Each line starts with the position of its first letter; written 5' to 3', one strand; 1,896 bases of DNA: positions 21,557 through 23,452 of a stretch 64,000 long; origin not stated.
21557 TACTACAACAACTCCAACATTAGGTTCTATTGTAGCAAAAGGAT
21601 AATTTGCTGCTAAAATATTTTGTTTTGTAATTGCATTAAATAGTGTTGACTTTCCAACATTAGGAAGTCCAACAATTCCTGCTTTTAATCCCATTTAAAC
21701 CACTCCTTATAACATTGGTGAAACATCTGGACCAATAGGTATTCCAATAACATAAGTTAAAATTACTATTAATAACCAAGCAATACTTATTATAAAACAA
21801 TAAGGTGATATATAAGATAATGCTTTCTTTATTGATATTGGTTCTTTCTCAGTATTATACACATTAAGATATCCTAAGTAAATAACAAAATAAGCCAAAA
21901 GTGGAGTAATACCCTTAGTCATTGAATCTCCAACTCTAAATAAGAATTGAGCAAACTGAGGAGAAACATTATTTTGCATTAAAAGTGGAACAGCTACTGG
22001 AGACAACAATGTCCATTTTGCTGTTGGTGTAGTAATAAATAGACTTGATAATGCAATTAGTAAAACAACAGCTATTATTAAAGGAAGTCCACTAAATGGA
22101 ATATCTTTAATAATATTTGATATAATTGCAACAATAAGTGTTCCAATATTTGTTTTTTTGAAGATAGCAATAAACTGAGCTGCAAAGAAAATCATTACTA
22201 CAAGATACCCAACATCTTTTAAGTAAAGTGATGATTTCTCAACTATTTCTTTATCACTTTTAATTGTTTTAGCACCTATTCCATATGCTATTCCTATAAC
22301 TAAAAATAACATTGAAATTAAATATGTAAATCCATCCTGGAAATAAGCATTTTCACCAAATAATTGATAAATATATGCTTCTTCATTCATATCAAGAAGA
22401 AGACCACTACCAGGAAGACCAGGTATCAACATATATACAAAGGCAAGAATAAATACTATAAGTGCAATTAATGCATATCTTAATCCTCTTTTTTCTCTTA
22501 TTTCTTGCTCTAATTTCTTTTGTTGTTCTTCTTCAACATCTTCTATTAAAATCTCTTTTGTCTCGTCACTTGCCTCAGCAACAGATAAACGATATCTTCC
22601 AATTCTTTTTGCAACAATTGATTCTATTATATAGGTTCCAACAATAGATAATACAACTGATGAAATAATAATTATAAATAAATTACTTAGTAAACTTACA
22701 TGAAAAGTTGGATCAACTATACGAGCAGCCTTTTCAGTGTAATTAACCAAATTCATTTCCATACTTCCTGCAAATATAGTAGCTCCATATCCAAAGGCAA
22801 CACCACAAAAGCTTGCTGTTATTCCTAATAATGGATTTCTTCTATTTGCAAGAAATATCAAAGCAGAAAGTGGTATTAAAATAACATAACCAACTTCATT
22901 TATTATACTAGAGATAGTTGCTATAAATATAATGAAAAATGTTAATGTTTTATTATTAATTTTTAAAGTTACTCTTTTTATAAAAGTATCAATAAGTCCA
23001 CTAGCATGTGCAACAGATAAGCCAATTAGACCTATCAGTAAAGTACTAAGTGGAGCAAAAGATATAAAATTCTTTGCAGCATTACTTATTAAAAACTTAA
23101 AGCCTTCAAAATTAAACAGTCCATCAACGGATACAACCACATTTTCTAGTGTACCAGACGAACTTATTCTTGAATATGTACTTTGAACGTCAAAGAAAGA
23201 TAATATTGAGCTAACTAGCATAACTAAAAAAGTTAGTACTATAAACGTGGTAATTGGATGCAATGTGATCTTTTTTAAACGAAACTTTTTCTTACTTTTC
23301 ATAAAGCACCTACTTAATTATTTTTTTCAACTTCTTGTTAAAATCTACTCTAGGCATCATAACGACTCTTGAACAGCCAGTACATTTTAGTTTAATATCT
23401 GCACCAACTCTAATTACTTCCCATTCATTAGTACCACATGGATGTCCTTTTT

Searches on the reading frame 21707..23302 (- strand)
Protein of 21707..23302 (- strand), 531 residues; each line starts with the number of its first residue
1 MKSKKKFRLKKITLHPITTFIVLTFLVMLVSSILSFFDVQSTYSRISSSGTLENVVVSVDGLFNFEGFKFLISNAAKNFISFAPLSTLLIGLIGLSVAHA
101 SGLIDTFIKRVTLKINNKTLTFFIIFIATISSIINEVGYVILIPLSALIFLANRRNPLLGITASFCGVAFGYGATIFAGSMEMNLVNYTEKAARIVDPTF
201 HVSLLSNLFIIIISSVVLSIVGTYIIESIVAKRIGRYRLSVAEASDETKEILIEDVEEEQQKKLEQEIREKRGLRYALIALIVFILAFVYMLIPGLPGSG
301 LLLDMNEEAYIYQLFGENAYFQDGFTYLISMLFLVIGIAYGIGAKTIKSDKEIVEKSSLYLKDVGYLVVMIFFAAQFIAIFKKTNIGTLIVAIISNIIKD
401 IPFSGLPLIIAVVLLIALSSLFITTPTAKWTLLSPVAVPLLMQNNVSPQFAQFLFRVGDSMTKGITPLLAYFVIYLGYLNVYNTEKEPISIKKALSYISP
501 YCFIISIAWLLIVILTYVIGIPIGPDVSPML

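Call 80: search_protein_families(library=pfam, proteins=[window:21707-23302:-], max_evalue=0.00001)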
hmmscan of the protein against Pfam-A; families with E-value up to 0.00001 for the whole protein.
window:21707-23302:- (531 aa): 1 family
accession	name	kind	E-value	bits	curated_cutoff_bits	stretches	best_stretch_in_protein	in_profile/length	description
PF03806.19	ABG_transport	-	4.3e-110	368.8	27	1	15-528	15-499/502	AbgT putative transporter family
